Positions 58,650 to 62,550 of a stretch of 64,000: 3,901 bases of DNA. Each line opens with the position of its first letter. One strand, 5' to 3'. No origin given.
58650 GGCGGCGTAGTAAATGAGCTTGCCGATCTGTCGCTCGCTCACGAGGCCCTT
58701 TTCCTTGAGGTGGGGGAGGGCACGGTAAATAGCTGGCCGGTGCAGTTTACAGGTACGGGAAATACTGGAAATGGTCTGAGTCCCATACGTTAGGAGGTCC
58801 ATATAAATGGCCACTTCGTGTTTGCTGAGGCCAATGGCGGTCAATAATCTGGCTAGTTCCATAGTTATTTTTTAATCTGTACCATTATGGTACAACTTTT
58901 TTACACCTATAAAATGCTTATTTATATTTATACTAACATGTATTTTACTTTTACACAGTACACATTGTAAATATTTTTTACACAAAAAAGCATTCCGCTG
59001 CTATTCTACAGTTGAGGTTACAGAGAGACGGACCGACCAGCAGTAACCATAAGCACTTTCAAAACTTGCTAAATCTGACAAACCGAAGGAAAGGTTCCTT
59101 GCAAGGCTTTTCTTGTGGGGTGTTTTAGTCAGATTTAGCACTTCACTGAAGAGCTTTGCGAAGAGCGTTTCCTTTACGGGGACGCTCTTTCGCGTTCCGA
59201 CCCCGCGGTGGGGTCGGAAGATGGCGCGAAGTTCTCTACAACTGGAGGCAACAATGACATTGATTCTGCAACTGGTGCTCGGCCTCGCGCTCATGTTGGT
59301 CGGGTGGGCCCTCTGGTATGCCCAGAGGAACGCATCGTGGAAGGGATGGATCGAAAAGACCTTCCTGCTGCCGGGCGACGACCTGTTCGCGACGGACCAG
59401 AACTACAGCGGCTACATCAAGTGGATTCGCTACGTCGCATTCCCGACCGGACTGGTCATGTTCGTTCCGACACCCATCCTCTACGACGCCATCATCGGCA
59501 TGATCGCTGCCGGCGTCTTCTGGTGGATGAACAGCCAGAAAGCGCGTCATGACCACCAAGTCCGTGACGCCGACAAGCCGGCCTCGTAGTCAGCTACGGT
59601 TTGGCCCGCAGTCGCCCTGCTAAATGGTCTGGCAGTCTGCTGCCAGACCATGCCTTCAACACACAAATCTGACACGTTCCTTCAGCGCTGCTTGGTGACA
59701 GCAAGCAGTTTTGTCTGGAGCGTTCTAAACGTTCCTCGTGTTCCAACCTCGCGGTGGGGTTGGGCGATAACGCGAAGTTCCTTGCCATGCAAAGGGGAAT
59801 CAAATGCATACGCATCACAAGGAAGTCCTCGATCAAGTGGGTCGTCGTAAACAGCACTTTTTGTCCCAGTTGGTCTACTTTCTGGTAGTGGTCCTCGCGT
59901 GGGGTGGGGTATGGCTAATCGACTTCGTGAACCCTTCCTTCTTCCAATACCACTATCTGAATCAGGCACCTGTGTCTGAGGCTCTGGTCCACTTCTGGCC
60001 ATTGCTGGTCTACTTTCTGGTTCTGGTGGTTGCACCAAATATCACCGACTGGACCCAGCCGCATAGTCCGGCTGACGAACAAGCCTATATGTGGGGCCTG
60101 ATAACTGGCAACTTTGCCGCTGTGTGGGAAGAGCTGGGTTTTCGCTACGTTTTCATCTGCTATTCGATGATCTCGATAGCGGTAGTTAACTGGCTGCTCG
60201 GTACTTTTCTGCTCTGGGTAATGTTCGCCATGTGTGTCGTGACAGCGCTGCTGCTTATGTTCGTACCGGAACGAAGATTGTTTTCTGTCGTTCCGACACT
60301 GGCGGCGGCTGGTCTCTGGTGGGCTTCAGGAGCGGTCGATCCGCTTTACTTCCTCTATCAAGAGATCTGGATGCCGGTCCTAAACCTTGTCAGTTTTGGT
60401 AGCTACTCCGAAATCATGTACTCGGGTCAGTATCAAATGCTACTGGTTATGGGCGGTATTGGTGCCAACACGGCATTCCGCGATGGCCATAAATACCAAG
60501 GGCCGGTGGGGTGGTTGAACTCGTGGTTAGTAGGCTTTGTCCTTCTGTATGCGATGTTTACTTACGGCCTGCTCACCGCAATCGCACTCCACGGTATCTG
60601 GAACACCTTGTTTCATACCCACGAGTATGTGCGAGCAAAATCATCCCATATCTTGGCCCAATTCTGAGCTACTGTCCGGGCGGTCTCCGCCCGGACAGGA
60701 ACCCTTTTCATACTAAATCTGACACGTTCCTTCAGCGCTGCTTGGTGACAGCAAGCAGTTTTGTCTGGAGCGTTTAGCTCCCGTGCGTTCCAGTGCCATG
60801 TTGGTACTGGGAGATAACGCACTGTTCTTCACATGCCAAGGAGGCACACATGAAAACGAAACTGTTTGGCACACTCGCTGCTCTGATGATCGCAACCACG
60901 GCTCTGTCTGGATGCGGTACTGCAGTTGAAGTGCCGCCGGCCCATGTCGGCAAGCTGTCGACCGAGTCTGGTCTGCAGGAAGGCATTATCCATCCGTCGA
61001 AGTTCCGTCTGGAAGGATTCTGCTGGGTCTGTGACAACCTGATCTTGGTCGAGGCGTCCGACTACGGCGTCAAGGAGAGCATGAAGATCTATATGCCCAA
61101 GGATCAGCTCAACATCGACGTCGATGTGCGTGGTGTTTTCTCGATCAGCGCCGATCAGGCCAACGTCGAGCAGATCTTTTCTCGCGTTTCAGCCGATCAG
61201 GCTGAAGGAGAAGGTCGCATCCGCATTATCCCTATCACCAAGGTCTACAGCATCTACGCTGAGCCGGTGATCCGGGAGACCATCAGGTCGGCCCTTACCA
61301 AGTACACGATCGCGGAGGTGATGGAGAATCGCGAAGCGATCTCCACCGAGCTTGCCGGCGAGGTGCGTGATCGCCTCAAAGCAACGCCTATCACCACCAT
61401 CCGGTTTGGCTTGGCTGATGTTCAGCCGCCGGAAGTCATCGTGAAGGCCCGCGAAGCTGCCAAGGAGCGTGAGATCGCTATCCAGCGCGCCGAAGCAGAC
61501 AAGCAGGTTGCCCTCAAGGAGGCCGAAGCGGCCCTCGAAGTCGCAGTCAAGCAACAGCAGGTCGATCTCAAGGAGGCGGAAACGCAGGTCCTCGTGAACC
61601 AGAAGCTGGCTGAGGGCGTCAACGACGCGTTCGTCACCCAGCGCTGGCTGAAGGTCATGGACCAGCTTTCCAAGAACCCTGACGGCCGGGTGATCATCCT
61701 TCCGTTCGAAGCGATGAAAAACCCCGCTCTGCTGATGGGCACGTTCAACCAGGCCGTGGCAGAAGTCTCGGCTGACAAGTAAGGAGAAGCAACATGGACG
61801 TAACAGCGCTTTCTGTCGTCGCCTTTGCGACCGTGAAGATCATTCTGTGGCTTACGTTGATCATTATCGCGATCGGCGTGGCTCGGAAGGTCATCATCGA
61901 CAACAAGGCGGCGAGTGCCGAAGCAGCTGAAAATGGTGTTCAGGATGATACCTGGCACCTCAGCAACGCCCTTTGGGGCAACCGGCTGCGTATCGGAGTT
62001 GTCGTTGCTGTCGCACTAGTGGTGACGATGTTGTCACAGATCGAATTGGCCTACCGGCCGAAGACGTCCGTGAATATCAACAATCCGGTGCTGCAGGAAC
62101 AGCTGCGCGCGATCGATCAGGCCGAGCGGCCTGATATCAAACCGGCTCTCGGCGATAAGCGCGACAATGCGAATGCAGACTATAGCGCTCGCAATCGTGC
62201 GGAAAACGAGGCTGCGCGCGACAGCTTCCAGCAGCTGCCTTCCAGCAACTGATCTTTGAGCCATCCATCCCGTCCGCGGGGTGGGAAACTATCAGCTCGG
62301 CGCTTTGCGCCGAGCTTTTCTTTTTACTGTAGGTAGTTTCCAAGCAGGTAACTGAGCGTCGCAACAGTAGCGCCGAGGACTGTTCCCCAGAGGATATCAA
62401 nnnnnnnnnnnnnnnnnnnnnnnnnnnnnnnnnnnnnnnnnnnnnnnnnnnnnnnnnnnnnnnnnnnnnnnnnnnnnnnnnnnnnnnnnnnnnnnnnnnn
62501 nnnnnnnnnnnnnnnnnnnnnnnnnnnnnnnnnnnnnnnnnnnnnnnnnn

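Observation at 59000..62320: GC-rich three-gene membrane cassette with conserved leaders carrying covarying hairpins and an identical 60 bp upstream element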

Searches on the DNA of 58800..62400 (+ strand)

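Call 5: search_rna_families(source=window, start=58800, end=62400, threshold=evalue, max_evalue=10, show_alignments=3)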
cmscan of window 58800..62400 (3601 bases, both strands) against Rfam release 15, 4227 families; matches with E-value up to 10: 6.
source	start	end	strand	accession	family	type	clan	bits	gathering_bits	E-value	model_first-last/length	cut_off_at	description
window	59084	59176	+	RF00995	mir-616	Gene; miRNA;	-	31.8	100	0.00038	1-91/91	no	mir-616 microRNA precursor family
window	62262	62330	+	RF00519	suhB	Gene; sRNA;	CL00108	22.9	41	0.12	1-77/77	no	Makes More Granules Regulator RNA (mmgR)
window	61935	61970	+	RF00609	SNORD100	Gene; snRNA; snoRNA; CD-box;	CL00073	18.9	58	2.4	1-81/81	no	Small nucleolar RNA SNORD100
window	62104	62154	-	RF04021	mir-3492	Gene; miRNA;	-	18.8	44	2.8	16-66/79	no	mir-3492 microRNA precursor family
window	60056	60076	+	RF03012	Mu-gpT-DE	Gene; sRNA;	-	15.1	49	6.7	7-27/53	no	Mu-gpT-DE RNA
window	60789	60851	+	RF00706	mir-263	Gene; miRNA;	CL00093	14.6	51.3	9.6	1-86/86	no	mir-263 microRNA precursor family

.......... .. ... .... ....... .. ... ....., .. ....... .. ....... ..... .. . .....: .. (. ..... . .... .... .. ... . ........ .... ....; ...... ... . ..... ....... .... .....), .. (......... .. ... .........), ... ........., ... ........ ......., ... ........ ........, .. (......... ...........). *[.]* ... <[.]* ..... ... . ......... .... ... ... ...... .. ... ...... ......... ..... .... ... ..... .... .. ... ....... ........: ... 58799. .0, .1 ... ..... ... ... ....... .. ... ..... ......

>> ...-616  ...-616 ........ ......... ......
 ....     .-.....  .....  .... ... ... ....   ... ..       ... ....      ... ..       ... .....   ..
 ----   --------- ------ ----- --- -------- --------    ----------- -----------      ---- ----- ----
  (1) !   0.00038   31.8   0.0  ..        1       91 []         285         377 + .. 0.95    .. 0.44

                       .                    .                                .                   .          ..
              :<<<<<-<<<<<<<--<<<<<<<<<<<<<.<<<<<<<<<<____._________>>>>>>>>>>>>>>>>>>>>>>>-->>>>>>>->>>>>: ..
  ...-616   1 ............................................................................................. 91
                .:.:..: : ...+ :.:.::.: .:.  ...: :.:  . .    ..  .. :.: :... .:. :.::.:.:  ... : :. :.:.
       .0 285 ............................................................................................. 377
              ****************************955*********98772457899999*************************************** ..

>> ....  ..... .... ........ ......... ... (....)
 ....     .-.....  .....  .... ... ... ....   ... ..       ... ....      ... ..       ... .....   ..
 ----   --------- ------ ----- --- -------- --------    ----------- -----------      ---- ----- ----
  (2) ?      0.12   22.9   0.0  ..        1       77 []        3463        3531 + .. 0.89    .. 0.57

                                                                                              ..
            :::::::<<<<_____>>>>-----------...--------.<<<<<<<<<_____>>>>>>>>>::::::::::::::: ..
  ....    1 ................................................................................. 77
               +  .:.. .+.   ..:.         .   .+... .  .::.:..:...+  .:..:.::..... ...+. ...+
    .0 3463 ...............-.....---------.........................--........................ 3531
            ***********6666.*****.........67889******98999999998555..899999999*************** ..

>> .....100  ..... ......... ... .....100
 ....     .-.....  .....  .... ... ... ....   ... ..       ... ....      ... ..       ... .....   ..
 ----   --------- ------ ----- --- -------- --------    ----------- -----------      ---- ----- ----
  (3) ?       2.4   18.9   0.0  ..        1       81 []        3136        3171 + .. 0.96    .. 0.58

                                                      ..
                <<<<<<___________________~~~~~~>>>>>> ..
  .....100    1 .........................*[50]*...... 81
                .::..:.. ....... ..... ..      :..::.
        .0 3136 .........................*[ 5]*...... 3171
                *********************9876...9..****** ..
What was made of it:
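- On Any described RNA family (Rfam 15): At E<=10 in 58800-62400 there are only sub-threshold microRNA, snoRNA and sRNA noise hits (call 5).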

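Call 63: build_rna_model(alignment_id=A4)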
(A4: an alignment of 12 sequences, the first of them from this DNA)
Model R1 built from alignment A4 (12 sequences, 129 columns); structure: RNAalifold consensus.
model positions 124; base pairs 32; branch points 0; effective number of sequences 1.58; information 0.59 bits per position. Calibrated on 0.2 Mb of random sequence (short: E-values are rough).
structure used (alignment columns):
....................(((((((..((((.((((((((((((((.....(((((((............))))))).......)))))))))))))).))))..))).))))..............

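Call 64: search_with_rna_model(model_id=R1, sources=[window, L001, L002, L003, L006, L011, L064, L065, L066, L071, L072, L073, L074, L075, L076, L077, L078, L080, L082, L083, L084], max_evalue=10, make_alignment=true)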
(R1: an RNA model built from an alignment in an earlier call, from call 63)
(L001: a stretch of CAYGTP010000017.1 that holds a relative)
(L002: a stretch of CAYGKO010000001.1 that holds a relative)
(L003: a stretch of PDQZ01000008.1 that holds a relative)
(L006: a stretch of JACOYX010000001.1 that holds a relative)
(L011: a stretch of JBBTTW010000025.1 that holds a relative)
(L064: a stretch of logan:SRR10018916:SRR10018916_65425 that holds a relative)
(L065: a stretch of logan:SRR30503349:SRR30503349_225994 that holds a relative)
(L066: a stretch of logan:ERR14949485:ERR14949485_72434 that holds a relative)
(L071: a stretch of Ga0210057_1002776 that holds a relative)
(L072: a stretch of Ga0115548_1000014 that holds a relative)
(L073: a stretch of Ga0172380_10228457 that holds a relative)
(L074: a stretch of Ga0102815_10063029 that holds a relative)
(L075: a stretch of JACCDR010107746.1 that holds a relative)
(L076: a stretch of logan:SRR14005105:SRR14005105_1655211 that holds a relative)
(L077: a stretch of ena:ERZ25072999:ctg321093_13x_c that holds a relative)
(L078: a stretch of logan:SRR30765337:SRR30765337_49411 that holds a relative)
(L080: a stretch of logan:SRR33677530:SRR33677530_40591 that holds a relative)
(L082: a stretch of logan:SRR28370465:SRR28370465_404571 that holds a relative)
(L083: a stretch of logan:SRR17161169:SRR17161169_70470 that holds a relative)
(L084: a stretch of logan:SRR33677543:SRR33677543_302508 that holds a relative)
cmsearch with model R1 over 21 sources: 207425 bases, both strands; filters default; matches with E-value up to 10: 28.
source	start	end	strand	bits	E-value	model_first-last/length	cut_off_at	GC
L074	1313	1436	-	135.9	1.1e-32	1-124/124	no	0.41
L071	2043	2164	-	123.2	2.4e-29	1-124/124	no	0.43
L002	5491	5613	+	122.4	4e-29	1-124/124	no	0.43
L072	600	724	-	122.2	4.4e-29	1-124/124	no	0.42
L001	5814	5935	+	120.4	1.3e-28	1-124/124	no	0.45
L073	292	411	+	118.2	5.2e-28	1-124/124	no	0.42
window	59066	59190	+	117.2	9.3e-28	1-124/124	no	0.45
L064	942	1066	+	114.7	4.4e-27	1-124/124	no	0.51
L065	4385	4505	+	109.8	8.3e-26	1-124/124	no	0.35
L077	3829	3950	+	109.6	9.8e-26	1-124/124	no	0.43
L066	475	601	+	109.1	1.3e-25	1-124/124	no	0.36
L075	3514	3640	-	104.9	1.6e-24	1-124/124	no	0.4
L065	4389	4508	-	37.7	9.7e-07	1-124/124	no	0.36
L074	1308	1432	+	34.2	8.2e-06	1-124/124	no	0.42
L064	946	1071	-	33.2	1.5e-05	1-124/124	no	0.51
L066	482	604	-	28.2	0.00031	1-124/124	no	0.38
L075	3511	3633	+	25.6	0.0015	1-124/124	no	0.42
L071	2039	2160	+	25.1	0.0021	1-124/124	no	0.43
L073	246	363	-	19.3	0.071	1-124/124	no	0.32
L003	8781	8872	+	17.7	0.18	1-124/124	no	0.25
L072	531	629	+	15.2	0.86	1-124/124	no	0.51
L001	5833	5887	-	14.6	1.2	1-124/124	no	0.4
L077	3849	3902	-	12.3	5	1-124/124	no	0.39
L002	5863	5927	+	12.1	5.6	1-124/124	no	0.57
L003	11879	11935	+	12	5.9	1-124/124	no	0.23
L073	382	483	-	11.8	6.9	1-124/124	no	0.45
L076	1430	1493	+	11.6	7.3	1-124/124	no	0.41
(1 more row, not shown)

Alignment A5: 28 matches aligned to the model, 176 columns, each read 5' to 3' on its own strand. Consensus structure (alignment columns), stored with it:
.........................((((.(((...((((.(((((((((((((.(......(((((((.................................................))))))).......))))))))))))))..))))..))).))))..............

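Call 65: search_with_rna_model(model_id=R1, sources=[window, L001, L002, L064, L065, L066, L071, L072, L073, L074, L075, L077], max_evalue=1e-15, make_alignment=true)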
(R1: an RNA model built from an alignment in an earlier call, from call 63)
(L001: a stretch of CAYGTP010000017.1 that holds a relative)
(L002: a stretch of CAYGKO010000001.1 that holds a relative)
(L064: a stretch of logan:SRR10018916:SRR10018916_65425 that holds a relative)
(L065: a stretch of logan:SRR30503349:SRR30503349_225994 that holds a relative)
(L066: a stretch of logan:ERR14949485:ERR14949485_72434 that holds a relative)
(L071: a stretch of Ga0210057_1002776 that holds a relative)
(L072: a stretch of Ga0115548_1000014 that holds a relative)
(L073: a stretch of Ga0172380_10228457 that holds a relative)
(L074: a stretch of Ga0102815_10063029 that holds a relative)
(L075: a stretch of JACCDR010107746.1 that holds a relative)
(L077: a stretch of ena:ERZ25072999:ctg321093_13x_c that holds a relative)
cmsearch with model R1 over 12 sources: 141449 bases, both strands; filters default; matches with E-value up to 1e-15: 12.
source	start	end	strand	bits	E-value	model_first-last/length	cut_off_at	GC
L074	1313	1436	-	135.9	7.5e-33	1-124/124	no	0.41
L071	2043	2164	-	123.2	1.6e-29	1-124/124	no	0.43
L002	5491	5613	+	122.4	2.8e-29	1-124/124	no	0.43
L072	600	724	-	122.2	3e-29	1-124/124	no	0.42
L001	5814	5935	+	120.4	8.8e-29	1-124/124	no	0.45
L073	292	411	+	118.2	3.5e-28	1-124/124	no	0.42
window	59066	59190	+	117.2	6.3e-28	1-124/124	no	0.45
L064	942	1066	+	114.7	3e-27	1-124/124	no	0.51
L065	4385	4505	+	109.8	5.7e-26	1-124/124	no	0.35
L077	3829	3950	+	109.6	6.7e-26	1-124/124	no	0.43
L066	475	601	+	109.1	8.8e-26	1-124/124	no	0.36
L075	3514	3640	-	104.9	1.1e-24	1-124/124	no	0.4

Alignment A6: 12 matches aligned to the model, 129 columns, each read 5' to 3' on its own strand. Consensus structure (alignment columns), stored with it:
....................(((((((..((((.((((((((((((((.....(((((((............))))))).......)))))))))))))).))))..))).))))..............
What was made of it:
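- There are 12 distinct type-1 leaders, scoring 105-136 bits with the model (call 65).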

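Call 97: search_with_rna_model(model_id=R1, sources=[L003, L004, L005, L006, L007, L008, L009, L010, L011, L012, L013, L014, L015, L016, L017, L018, L019, L020, L021, L022, L023, L024, L025, L026, L027, L028, L029, L030, L031, L032, L033, L034, L035, L036, L037, L038, L039, L040, L041, L042, L043, L044, L045, L046, L047, L048, L049, L050, L051, L052, L053, L054, L055, L056, L057, L058, L059, L060, L061, L062, L063, L076, L078, L079, L080, L081, L082, L083, L084, L085, L086, L087, L088, L089, L090, L091, L092, L093, L094], max_evalue=0.01)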
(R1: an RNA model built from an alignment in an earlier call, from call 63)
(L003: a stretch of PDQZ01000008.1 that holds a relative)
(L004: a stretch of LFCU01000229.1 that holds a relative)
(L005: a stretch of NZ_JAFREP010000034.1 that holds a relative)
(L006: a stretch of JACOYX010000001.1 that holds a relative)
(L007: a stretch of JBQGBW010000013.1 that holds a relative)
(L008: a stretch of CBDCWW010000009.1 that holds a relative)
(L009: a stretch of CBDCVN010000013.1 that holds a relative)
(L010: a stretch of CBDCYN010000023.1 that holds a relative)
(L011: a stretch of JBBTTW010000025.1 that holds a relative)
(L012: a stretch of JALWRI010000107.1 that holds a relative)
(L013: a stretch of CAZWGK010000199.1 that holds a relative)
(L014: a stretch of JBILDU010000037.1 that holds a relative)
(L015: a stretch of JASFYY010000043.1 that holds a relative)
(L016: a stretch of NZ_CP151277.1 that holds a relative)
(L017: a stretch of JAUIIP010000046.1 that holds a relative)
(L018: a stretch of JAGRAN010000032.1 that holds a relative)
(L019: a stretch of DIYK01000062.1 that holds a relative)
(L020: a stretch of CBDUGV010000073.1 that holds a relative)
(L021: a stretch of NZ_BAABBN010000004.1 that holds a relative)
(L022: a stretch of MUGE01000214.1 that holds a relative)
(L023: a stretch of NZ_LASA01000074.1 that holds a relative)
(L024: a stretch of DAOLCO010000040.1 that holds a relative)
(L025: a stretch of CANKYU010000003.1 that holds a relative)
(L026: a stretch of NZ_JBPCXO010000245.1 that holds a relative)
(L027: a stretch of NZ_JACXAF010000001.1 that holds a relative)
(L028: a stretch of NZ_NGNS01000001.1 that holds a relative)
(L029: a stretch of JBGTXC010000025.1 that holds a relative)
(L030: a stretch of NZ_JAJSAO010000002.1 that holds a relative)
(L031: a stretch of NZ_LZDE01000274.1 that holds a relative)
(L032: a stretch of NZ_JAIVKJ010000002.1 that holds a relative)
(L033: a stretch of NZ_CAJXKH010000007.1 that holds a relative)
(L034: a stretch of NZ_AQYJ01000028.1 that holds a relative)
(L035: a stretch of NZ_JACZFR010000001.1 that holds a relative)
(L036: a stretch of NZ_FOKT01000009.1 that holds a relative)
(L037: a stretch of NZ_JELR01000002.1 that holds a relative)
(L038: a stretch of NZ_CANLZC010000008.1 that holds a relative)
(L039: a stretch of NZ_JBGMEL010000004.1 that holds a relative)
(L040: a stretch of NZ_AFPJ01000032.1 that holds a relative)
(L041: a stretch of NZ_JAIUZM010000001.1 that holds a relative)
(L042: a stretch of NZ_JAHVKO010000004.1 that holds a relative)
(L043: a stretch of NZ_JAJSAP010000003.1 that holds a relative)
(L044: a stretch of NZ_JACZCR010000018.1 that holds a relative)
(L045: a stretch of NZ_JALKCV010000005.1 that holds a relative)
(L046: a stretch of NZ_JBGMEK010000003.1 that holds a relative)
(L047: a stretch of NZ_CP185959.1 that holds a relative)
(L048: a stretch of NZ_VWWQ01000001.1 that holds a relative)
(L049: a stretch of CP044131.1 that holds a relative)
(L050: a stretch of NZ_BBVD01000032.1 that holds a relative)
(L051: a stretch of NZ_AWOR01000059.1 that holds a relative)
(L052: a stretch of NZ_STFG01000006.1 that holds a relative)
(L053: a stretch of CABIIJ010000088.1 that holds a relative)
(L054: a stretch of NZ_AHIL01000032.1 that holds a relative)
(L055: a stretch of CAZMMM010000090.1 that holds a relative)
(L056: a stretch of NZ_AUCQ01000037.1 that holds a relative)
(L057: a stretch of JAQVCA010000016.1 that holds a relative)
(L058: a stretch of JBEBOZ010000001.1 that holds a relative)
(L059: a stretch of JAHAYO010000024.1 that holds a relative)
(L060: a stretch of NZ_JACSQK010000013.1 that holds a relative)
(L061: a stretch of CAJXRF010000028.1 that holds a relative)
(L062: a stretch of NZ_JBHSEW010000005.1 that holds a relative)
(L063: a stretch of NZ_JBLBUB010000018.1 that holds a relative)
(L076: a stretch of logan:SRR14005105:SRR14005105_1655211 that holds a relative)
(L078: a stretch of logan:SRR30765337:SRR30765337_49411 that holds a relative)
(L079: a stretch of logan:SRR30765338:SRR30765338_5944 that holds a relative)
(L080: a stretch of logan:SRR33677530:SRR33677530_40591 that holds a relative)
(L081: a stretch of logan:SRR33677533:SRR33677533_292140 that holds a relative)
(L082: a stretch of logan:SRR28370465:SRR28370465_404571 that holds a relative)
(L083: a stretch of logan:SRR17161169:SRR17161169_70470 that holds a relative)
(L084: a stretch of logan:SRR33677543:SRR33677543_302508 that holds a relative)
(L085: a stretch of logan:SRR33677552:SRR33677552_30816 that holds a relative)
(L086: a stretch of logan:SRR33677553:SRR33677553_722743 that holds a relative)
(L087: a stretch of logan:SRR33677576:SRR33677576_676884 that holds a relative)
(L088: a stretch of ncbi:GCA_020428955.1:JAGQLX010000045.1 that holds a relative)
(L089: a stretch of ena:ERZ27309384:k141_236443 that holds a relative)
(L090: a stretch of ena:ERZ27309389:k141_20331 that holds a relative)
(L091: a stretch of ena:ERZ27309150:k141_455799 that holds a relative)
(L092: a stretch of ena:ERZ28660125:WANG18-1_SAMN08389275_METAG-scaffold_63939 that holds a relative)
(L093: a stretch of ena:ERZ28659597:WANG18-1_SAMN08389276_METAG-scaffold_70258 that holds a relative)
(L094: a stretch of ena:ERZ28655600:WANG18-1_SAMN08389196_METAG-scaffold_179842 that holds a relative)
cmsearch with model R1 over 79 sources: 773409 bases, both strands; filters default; matches with E-value up to 0.01: 7.
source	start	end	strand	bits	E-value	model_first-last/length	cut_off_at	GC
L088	3733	3857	+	117.2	3.5e-27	1-124/124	no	0.45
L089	70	194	+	117.2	3.5e-27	1-124/124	no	0.45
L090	102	226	+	117.2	3.5e-27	1-124/124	no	0.45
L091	281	405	+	117.2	3.5e-27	1-124/124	no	0.45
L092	141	265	+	117.2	3.5e-27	1-124/124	no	0.45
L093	116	240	+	117.2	3.5e-27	1-124/124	no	0.45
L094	115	239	+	117.2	3.5e-27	1-124/124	no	0.45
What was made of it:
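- There are none in 61 other SPFH loci (call 97).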

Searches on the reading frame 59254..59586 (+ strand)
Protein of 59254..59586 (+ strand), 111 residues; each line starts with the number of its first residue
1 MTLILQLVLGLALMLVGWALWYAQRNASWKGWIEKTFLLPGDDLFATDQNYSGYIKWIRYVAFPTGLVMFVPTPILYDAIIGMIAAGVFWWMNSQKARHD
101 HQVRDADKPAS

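Call 10: search_protein_families(library=pfam, proteins=[window:59254-59586:+], max_evalue=0.01)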
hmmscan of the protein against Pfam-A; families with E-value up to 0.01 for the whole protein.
window:59254-59586:+ (111 aa): 0 families

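Call 11: search_protein_families(library=ncbifam, proteins=[window:59254-59586:+], max_evalue=0.01)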
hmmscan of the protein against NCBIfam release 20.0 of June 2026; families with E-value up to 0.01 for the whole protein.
window:59254-59586:+ (111 aa): 0 families

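Call 58: search_protein_families(library=pfam, proteins=[window:59254-59586:+], max_evalue=10)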
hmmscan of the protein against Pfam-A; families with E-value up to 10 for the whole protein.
window:59254-59586:+ (111 aa): 2 families
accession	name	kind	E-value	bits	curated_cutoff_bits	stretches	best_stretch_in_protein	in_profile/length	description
PF11146.13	DUF2905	-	0.019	15.6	22.2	1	7-42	5-33/64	Protein of unknown function (DUF2905)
PF19706.4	DUF6203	-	0.18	12.2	26.7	1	81-102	18-39/54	Family of unknown function (DUF6203)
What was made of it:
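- Checked: The 287-aa protein has no Pfam hit of its own (calls 10, 58).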

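Call 94: search_protein_families(library=padloc, proteins=[window:59254-59586:+], max_evalue=0.01)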
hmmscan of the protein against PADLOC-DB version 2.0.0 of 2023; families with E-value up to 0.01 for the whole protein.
window:59254-59586:+ (111 aa): 0 families
